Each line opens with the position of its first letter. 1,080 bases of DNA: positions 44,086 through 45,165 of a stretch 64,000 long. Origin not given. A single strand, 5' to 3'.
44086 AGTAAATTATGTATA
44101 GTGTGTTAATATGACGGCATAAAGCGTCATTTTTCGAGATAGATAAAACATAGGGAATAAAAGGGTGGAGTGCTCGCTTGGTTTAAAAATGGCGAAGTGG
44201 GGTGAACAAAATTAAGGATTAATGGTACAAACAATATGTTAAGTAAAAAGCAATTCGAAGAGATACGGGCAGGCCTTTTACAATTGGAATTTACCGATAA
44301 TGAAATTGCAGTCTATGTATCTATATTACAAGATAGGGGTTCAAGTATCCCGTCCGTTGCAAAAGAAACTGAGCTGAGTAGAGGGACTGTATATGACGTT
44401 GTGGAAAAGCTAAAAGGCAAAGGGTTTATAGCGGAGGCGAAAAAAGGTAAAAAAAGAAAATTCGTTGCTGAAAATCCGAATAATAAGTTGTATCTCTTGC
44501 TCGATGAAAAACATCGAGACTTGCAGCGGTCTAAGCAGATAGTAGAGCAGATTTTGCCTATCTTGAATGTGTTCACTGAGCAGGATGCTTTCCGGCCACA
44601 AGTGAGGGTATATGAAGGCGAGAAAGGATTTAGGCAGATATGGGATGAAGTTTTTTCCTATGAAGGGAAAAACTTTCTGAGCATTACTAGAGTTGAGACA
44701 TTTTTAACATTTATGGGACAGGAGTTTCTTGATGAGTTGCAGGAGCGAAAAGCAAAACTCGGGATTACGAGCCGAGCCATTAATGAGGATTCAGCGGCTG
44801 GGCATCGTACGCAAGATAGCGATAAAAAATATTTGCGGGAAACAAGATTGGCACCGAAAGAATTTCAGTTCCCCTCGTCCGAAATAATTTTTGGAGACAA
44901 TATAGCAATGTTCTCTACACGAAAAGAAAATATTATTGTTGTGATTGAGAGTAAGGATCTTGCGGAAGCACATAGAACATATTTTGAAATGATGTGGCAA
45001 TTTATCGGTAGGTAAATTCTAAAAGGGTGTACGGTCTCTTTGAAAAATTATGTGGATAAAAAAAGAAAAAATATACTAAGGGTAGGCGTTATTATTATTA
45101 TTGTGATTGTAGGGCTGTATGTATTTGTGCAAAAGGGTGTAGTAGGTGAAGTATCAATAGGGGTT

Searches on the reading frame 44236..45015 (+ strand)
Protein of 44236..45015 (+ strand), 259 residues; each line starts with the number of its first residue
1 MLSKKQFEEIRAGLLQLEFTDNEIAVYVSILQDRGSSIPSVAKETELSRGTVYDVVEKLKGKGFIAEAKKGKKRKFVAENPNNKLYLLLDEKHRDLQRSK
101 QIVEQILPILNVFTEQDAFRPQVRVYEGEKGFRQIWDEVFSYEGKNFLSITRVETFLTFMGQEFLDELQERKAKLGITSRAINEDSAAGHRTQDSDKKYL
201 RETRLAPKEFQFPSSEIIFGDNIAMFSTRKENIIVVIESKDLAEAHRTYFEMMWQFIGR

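Call 56: search_protein_families(library=pfam, proteins=[window:44236-45015:+], max_evalue=0.00001)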
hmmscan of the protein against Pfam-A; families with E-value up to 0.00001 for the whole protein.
window:44236-45015:+ (259 aa): 1 family
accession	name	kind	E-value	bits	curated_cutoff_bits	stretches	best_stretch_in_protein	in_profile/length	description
PF01978.25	TrmB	-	1.3e-12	47.9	25.6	1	16-81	3-67/68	Sugar-specific transcriptional regulator TrmB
